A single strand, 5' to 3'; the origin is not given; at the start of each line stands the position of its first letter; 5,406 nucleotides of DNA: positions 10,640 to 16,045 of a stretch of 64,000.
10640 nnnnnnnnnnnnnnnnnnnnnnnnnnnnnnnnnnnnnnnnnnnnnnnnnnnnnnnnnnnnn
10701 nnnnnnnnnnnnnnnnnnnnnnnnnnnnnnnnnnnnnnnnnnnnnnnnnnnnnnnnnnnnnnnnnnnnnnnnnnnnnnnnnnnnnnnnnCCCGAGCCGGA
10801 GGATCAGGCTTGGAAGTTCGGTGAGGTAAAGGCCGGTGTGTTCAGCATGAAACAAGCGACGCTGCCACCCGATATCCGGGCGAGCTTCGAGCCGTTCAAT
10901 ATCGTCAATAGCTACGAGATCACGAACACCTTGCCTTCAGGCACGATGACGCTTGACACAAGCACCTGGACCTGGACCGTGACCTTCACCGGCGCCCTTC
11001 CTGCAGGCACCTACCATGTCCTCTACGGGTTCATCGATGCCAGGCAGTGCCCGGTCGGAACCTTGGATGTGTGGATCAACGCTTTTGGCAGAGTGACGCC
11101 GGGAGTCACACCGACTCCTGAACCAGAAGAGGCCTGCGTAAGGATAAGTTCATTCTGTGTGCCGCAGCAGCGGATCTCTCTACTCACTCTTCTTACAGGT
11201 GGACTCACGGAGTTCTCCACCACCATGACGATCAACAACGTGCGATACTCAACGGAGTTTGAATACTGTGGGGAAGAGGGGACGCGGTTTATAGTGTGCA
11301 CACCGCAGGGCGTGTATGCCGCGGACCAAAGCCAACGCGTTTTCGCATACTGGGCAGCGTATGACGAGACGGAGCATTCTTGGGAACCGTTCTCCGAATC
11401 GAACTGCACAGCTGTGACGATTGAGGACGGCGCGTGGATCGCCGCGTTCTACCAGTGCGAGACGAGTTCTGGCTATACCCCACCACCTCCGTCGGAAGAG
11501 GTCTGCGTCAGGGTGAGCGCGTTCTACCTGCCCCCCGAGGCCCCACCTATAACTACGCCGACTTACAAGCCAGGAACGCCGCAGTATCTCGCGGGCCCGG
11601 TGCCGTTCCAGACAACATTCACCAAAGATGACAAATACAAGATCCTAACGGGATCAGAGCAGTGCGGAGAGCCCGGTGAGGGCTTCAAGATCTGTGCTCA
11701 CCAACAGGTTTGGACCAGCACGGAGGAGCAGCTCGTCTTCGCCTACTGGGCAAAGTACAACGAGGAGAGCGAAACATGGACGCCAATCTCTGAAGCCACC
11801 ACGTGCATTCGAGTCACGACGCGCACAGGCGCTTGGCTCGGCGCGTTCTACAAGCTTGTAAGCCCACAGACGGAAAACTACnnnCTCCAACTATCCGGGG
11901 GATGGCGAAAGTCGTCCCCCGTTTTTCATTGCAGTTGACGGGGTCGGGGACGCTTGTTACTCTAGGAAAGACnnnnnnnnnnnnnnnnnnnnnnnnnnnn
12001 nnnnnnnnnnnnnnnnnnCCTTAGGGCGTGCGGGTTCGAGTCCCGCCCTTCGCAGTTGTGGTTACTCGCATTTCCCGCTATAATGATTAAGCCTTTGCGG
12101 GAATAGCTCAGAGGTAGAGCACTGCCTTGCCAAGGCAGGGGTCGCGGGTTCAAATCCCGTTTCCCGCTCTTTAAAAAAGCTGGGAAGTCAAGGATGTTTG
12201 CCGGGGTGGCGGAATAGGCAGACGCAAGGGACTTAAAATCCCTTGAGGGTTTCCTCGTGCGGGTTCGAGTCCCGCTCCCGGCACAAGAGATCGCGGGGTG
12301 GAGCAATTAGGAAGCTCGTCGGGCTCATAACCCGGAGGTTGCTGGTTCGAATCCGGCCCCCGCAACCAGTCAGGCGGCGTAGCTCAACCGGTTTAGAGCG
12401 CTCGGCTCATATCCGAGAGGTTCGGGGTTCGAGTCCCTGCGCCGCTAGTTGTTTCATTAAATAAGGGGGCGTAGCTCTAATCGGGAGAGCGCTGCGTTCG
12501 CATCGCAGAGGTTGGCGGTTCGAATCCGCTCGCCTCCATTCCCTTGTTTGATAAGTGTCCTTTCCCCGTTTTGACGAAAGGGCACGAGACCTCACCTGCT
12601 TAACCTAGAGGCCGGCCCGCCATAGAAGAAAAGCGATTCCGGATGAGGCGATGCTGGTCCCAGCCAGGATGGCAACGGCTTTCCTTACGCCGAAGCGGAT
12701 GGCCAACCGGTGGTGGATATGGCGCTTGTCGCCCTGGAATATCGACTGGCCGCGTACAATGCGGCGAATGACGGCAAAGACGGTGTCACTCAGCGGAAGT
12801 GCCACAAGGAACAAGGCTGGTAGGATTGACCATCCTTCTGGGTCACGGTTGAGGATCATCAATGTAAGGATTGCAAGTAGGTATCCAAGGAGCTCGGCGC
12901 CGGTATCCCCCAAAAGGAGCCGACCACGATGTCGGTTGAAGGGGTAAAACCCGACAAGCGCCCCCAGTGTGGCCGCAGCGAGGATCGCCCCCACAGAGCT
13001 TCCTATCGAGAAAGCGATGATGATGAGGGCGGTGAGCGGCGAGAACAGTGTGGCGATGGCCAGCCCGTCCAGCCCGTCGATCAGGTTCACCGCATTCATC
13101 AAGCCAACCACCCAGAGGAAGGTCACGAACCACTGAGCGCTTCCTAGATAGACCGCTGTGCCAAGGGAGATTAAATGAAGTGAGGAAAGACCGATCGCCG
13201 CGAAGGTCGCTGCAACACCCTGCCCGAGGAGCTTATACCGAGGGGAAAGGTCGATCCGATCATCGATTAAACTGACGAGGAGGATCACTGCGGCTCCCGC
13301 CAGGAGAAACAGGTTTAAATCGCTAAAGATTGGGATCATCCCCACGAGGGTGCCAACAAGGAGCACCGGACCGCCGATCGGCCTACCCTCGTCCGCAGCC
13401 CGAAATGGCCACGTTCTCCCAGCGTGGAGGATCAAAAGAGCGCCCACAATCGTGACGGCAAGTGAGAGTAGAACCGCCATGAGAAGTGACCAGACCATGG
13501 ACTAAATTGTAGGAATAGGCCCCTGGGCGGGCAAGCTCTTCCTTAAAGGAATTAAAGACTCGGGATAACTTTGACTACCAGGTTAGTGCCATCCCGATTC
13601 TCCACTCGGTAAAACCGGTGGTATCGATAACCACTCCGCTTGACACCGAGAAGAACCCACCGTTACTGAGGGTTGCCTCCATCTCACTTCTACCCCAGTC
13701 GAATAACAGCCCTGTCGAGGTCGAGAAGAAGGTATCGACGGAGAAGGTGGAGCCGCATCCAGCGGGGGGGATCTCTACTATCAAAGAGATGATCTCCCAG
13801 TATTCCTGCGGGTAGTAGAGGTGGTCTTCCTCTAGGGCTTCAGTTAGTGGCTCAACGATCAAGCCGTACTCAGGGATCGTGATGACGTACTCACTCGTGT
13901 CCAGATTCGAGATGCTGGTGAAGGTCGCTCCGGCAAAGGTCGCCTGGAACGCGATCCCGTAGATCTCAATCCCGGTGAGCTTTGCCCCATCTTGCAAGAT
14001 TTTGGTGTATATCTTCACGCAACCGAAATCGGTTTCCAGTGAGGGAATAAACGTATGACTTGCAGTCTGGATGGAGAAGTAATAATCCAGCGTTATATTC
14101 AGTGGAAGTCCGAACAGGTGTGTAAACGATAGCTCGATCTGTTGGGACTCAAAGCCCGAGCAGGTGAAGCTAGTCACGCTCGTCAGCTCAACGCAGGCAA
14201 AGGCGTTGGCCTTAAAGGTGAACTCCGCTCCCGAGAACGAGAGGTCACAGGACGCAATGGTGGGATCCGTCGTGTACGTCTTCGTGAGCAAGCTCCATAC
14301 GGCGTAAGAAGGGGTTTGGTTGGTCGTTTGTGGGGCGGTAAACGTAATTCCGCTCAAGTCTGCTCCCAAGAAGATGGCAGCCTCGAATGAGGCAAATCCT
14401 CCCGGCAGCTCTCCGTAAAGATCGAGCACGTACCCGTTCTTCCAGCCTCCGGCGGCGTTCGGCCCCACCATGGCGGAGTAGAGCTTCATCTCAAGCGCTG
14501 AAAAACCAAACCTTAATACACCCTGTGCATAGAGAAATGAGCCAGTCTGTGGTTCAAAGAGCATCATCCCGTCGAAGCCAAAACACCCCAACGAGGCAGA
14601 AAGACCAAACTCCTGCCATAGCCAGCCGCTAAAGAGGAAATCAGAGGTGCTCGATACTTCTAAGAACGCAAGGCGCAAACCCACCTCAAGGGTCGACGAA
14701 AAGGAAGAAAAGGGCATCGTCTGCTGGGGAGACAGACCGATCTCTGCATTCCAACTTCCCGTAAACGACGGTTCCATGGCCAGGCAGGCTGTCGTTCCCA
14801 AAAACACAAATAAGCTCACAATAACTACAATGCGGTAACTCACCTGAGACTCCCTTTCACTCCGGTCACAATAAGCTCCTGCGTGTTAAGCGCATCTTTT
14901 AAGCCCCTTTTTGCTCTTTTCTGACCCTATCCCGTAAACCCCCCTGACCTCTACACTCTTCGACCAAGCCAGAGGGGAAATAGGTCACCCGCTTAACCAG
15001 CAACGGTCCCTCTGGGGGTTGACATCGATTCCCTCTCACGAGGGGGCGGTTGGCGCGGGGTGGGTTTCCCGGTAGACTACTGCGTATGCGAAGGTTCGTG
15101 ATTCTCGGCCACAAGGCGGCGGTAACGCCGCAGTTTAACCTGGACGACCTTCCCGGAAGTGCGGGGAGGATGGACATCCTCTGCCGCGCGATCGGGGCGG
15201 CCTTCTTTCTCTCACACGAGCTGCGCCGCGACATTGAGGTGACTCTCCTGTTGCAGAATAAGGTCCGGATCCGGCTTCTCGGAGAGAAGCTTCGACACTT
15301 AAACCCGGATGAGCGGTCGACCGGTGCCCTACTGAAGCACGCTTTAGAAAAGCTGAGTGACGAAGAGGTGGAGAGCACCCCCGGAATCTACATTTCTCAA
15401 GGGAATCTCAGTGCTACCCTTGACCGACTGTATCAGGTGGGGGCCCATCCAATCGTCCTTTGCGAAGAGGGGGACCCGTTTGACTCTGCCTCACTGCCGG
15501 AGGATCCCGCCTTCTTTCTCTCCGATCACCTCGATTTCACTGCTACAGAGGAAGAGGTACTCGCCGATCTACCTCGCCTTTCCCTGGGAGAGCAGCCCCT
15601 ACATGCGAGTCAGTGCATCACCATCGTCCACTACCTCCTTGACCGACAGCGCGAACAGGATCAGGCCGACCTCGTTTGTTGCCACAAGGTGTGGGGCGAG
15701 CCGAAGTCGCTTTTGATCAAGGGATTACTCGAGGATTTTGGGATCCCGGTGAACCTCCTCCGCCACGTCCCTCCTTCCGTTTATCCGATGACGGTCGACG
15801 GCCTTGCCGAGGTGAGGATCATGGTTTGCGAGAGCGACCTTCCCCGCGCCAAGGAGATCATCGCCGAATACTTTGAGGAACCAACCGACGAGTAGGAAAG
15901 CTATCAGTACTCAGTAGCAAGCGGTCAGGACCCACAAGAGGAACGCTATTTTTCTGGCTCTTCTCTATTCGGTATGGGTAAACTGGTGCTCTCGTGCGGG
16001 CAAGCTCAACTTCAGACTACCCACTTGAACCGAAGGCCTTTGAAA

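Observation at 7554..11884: Two-gene locus: Cys-rich secreted protein plus 1215-aa secreted protein made of an ~800-residue uninterrupted (Ala-X)n dipeptide repeat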

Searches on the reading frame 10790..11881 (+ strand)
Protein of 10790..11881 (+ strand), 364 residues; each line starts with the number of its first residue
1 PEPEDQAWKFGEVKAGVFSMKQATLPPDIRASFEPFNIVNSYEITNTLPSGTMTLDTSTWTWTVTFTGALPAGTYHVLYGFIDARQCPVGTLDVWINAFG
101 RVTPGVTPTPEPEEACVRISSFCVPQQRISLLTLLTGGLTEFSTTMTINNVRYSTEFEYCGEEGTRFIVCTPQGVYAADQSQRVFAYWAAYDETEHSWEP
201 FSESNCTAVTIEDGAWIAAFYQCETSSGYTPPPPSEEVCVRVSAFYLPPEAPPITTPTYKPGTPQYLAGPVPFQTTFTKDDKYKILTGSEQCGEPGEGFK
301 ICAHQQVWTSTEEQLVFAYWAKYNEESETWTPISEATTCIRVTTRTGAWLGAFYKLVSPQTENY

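Call 9: find_homologous_proteins(query=window:10790-11881:+, max_evalue=0.01)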
Query window:10790-11881:+ (364 aa): 5 proteins with E <= 0.01 among 2216 candidates.
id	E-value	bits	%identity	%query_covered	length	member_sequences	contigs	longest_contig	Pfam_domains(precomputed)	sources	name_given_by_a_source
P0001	1.2e-205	701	84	99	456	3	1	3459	-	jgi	jgi:hypothetical protein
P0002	4.9e-162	557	69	98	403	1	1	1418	-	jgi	-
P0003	3.5e-147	509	67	93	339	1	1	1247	-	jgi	jgi:hypothetical protein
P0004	1.0e-93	333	55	79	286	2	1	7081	-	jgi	-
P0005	3.2e-28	117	30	77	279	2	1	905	-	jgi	jgi:hypothetical protein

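Call 11: find_encoding_contigs(protein=P0004, flank=10000)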
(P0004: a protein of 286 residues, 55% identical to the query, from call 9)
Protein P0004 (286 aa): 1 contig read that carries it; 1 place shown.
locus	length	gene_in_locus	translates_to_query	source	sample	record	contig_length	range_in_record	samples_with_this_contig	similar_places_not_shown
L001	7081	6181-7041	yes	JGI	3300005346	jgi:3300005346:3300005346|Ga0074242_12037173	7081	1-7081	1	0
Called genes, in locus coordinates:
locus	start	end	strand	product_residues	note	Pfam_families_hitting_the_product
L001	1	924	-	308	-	?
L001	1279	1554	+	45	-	-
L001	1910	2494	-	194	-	-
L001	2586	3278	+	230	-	-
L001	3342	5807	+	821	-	-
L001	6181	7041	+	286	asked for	-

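Call 12: find_encoding_contigs(protein=P0001, flank=10000)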
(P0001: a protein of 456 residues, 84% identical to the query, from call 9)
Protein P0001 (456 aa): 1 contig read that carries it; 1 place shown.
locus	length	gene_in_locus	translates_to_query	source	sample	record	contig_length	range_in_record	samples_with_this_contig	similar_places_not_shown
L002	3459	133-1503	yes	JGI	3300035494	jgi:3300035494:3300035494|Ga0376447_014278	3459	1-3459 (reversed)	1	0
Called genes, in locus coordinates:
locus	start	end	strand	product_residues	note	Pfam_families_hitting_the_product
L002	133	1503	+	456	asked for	-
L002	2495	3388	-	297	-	PF00953:Glycos_transf_4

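Call 17: find_related_loci(query=A1, collection=genome_contigs, flank=10000)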
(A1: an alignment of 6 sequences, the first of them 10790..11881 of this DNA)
Query A1 (364 aa) in genome_contigs; peptide patterns used: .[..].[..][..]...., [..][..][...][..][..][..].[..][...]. (x = any residue, [..] = any of these).
31 stretches matched a pattern; 2 encode a relative of the query (tblastn E <= 1e-3); 2 distinct loci.
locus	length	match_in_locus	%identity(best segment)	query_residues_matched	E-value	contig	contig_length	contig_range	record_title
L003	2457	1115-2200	77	1-364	1e-172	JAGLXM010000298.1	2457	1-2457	MAG: Candidatus Bipolaricaulota bacterium isolate RS_12_53 ZL285.bin.53.fa_298, whole genome shotgun sequence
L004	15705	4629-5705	70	1-363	1e-154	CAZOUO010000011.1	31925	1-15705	MAG TPA_asm: uncultured Thermotogae bacterium isolate SRP323688_co1_20 genome assembly, contig: NODE_2505_length_31925_c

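Call 42: search_solved_structures(query=A1, max_evalue=10, show_alignments=2)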
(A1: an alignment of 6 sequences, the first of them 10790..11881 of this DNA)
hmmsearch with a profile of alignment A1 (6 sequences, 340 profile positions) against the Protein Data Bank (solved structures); distinct sequences matched with E-value up to 10: 0.

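Call 52: predict_structure(alignment_id=A1)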
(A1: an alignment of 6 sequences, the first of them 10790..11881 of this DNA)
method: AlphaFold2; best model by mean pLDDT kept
length: 364 residues; sequences in the alignment: 6
mean_pLDDT: 60.6   pTM: 0.36
mean pLDDT of the five models: 60.6, 54.7, 54.1, 51.3, 43.2
residues with pLDDT >= 90: 7; 70-90: 145; 50-70: 76; < 50: 136
segments of 3 or more residues with pLDDT < 50: 1-18, 20-23, 27-30, 35-37, 48-68, 79-112, 126-138, 225-235, 250-258, 260-268, 359-364
pLDDT, mean of each block of 10 residues (from residue 1): 28 41 49 48 54 41 39 54 34 38 29 69 56 45 66 66 76 67 79 80 81 84 50 53 73 39 43 80 77 81 85 83 74 80 74 74 31
secondary structure, 60 per line:
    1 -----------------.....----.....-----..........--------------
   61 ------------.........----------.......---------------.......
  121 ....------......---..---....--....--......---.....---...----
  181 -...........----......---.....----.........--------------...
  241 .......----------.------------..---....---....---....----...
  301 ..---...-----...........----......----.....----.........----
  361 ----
elements in order: E18-22 H27-31 E37-46 E73-81 E92-98 E114-124 H131-136 E145-148 E151-154 E157-162 E166-170 E174-176 E182-192 E197-202 E206-210 E215-223 E238-247 E276-279 E283-286 E290-293 E298-302 E306-308 E314-324 E329-334 E339-343 E348-356

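Call 58: fold_search(model_id=the predicted structure, library=pdb)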
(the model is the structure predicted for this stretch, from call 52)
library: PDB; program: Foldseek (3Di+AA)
matches with E <= 10: 242; with E <= 0.001: 1
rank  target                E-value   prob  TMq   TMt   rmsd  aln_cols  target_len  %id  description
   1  3gle_C                7.8e-04  0.69  0.13  0.16  19.4       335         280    7  Crystal Structure of the Major Pilin from Streptococcus pyogenes N168A mutant (released 2009-06-02)
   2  3b2m_A                3.2e-03  0.44  0.14  0.16  22.1       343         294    8  Crystal Structure of the Major Pilin from Streptococcus pyogenes (released 2007-12-18)
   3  3b2m_B                3.3e-03  0.44  0.13  0.16  20.7       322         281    8  Crystal Structure of the Major Pilin from Streptococcus pyogenes (released 2007-12-18)
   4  5u5o                  6.4e-03  0.96  0.20  0.24  19.4       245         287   10  Bacterial adhesin from Mobiluncus mulieris containing intramolecular disulfide, isopeptide, and ester bond cross-links ( (released 2018-06-13)
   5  1bml_C                1.1e-02  0.63  0.15  0.17  14.8       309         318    8  COMPLEX OF THE CATALYTIC DOMAIN OF HUMAN PLASMIN AND STREPTOKINASE (released 1999-08-02)
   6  5hts_A                1.6e-02  0.63  0.16  0.22  17.8       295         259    9  Crystal structure of shaft pilin spaA from Lactobacillus rhamnosus GG - D295N mutant (released 2016-07-20)
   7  5hts_D                1.8e-02  0.60  0.16  0.22  18.6       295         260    7  Crystal structure of shaft pilin spaA from Lactobacillus rhamnosus GG - D295N mutant (released 2016-07-20)
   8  7w7i_B                2.6e-02  0.38  0.17  0.18  20.9       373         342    9  Crystal Structure of shaft pilin PitB from pilus islet-2 of Streptococcus oralis (released 2022-06-01)
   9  6x6q_A                3.3e-02  0.10  0.09  0.08  25.1       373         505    6  Peptide-bound structure of Marinomonas primoryensis peptide-binding domain (released 2021-09-01)
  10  4q1z                  5.5e-02  0.44  0.15  0.14  16.1       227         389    7  Crystal structure of a DUF4876 family protein (BT_1938) from Bacteroides thetaiotaomicron VPI-5482 at 2.50 A resolution (released 2014-04-23)
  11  6trt_A                8.6e-02  0.66  0.19  0.06  13.5       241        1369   10  Chaetomium thermophilum UDP-Glucose Glucosyl Transferase (UGGT) double cysteine mutant S180C/T742C. (released 2020-01-08)
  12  9cd2_B                8.6e-02  0.13  0.10  0.14  17.3       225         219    4  Structure of E. coli ZDHYS365 multi-ubiquitin domain protein (released 2025-04-02)
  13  6ts8_A                1.2e-01  0.57  0.19  0.06  13.3       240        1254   10  Chaetomium thermophilum UDP-Glucose Glucosyl Transferase (UGGT) double cysteine mutant G177C/A786C. (released 2020-10-28)
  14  4oq1                  1.7e-01  0.28  0.20  0.21  18.8       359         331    8  Structure of the Streptococcal ancillary pilin (released 2014-04-23)
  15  8deo_B                1.7e-01  0.02  0.07  0.06  49.9       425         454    9  Structure of AAP A domain and B-repeats (residues 351-813) from Staphylococcus epidermidis (released 2023-05-03)
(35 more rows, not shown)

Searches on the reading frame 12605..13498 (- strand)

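Call 70: search_protein_families(library=pfam, proteins=[window:12605-13498:-], max_evalue=0.001)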
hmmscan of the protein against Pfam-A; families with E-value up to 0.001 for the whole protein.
window:12605-13498:- (297 aa): 1 family
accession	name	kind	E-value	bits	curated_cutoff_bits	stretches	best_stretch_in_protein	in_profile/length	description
PF00953.26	Glycos_transf_4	-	1.1e-31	110.5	27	1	64-214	3-158/160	Glycosyl transferase family 4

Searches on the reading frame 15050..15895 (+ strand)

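Call 70: search_protein_families(library=pfam, proteins=[window:15050-15895:+], max_evalue=0.001)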
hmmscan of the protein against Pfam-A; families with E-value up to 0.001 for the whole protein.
window:15050-15895:+ (281 aa): 2 families
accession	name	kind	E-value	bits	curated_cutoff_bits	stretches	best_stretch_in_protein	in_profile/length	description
PF04013.17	Methyltrn_RNA_2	-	1.8e-46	158.8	25.5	1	13-201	1-197/198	Putative SAM-dependent RNA methyltransferase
PF09413.15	DUF2007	-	4.7e-06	27.1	25.7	1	223-273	16-64/66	Putative prokaryotic signal transducing protein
